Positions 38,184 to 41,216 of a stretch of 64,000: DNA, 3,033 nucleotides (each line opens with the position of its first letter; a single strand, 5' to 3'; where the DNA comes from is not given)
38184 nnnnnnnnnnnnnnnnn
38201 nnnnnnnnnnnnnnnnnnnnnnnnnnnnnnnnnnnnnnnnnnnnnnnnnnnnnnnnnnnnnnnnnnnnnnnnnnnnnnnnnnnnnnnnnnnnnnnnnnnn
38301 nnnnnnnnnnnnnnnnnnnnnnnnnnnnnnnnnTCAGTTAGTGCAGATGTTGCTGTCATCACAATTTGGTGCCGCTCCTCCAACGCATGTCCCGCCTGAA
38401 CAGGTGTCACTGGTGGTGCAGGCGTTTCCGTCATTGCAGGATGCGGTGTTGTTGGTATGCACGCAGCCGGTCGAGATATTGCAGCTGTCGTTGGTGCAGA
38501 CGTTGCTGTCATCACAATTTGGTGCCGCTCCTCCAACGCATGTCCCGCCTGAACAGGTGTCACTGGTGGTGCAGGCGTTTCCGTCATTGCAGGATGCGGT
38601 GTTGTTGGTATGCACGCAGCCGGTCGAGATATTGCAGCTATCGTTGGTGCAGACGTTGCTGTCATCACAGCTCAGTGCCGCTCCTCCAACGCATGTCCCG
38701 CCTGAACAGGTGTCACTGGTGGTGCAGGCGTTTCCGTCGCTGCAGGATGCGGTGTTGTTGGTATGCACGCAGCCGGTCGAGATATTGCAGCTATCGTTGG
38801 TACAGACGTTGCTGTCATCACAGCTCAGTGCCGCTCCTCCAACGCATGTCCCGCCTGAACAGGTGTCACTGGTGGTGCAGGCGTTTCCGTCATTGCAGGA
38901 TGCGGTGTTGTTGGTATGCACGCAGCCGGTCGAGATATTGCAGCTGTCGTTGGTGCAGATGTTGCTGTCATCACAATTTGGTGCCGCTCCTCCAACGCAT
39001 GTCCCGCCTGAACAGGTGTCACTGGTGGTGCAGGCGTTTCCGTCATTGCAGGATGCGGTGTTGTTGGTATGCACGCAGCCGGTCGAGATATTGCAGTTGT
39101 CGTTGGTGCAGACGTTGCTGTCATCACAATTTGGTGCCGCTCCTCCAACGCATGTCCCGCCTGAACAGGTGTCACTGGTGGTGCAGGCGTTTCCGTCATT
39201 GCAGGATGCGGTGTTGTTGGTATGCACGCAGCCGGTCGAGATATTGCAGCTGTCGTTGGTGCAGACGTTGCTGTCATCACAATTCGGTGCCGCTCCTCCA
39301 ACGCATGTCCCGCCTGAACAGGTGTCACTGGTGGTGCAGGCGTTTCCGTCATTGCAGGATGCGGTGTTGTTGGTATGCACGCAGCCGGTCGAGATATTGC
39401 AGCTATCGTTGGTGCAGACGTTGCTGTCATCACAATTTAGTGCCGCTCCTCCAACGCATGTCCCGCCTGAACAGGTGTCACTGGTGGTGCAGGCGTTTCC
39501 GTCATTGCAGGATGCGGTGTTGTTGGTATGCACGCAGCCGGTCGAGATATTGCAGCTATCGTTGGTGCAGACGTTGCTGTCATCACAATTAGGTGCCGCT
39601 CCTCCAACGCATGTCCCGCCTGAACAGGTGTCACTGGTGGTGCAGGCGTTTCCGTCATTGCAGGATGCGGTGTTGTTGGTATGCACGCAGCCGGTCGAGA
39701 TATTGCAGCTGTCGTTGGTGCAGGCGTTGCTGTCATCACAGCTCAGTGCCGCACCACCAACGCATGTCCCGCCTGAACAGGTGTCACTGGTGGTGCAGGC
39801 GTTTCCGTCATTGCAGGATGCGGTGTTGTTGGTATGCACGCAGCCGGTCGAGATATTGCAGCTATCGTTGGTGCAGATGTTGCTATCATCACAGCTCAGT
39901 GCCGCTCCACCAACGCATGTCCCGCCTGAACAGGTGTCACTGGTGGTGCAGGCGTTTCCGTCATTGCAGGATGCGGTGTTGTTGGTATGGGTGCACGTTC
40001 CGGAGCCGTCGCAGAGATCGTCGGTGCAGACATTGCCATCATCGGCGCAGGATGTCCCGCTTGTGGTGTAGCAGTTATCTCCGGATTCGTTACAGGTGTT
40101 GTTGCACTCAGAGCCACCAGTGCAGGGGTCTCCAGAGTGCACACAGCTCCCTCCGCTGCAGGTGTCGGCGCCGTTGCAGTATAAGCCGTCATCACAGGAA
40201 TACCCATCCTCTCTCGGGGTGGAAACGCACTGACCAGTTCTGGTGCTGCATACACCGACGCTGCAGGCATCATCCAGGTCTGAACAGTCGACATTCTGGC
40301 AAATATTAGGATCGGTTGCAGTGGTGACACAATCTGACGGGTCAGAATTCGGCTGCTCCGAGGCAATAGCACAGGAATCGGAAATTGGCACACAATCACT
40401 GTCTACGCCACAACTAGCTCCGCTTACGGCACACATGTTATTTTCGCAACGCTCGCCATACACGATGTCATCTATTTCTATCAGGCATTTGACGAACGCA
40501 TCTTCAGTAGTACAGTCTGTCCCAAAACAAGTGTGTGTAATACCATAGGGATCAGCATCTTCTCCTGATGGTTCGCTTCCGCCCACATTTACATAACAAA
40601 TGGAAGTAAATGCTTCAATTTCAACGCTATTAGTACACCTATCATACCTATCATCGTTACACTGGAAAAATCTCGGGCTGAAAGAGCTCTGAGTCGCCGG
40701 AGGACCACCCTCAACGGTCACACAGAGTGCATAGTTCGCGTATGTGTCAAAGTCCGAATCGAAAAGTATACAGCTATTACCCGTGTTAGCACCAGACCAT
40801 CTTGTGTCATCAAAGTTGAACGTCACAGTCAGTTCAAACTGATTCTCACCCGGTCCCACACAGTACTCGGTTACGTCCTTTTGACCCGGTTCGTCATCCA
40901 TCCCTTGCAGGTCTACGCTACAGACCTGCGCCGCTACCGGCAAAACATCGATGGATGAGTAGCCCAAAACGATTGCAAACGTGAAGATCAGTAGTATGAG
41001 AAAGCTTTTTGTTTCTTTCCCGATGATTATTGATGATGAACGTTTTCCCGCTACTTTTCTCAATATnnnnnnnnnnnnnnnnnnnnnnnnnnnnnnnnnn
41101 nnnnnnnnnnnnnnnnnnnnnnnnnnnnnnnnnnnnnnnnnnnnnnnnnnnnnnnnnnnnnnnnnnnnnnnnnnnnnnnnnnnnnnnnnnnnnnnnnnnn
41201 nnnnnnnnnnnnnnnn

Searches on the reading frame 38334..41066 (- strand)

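Call 9: search_protein_families(library=pfam, proteins=[window:38334-41066:-], max_evalue=0.01)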
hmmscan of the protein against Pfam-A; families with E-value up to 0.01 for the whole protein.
window:38334-41066:- (910 aa): 1 family
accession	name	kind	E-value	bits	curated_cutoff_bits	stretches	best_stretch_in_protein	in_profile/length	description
PF00526.23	Dicty_CTDC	-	1.8e-65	216.7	27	10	442-463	1-22/24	Dictyostelium (slime mold) repeat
